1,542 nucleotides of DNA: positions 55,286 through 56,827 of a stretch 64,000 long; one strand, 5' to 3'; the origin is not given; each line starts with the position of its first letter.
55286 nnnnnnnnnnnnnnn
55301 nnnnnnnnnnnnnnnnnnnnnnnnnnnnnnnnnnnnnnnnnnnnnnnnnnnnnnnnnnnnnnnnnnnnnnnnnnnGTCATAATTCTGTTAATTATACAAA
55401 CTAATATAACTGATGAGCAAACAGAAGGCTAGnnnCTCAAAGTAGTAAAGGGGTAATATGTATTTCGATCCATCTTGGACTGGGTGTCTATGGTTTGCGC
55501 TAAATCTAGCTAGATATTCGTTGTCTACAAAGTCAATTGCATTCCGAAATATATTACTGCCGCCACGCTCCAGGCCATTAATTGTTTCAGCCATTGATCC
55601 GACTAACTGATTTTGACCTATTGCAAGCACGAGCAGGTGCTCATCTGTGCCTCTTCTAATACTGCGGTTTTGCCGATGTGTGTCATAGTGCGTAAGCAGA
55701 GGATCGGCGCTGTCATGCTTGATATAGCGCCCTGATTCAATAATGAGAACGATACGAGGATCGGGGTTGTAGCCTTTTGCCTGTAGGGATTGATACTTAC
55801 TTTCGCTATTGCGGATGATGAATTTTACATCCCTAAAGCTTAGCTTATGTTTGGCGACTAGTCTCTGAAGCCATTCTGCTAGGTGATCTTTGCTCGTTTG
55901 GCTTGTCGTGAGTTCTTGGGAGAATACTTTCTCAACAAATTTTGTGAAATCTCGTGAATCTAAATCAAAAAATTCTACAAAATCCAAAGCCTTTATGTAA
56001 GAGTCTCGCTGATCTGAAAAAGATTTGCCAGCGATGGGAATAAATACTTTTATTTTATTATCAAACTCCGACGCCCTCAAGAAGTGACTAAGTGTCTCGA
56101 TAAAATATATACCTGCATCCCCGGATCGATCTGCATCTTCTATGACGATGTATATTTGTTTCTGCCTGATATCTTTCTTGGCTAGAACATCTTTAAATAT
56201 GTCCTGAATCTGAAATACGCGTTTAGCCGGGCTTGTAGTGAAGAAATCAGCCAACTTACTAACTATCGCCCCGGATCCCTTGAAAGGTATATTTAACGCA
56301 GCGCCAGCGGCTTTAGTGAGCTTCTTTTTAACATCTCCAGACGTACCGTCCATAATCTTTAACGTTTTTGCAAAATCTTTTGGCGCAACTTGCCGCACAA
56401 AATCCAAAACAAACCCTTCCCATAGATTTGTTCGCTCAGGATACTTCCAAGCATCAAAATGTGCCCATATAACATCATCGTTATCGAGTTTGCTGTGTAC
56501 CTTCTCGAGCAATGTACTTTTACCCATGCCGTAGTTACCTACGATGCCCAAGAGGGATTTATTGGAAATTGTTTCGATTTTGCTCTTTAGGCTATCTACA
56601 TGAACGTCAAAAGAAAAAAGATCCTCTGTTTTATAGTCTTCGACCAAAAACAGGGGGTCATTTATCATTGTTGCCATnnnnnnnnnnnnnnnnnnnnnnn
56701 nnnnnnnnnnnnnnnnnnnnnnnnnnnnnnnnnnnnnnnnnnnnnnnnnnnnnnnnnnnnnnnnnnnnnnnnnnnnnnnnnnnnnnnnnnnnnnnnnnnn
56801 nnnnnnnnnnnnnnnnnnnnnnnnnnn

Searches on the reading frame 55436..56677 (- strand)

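Call 22: search_protein_families(library=pfam, proteins=[window:55436-56677:-], max_evalue=0.001)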
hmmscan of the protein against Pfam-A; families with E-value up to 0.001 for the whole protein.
window:55436-56677:- (414 aa): 5 families
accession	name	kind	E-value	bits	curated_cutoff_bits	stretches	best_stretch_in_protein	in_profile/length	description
PF13401.12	AAA_22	-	4.6e-06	27.4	27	1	39-147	4-65/130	AAA domain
PF07693.20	KAP_NTPase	-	4.6e-06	26.5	20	1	32-203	10-182/293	KAP family P-loop domain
PF13191.12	AAA_16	-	8.6e-06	26.8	32.6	1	35-198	17-157/167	AAA ATPase domain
PF24883.2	NPHP3_N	-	9.9e-05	23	24.8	0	35-98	17-80/164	Nephrocystin 3, N-terminal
PF03266.21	NTPase_1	-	0.00069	19.9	23.9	0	44-72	3-31/168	NTPase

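Call 91: search_protein_families(library=padloc, proteins=[window:55436-56677:-], max_evalue=0.001)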
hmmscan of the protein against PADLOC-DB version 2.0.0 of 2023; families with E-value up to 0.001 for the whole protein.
window:55436-56677:- (414 aa): 4 families
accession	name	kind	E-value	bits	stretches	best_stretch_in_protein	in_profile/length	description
PDLC04959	PDC-S20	-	4.6e-09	34.3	1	25-99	25-99/464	-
PDLC02210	QatA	-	6e-07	26.3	1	43-79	35-73/593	-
PDLC02361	PifA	-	1.6e-06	25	1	16-162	14-155/720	PifA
PDLC04958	PDC-S20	-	0.00092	16.6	0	18-79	3-68/458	-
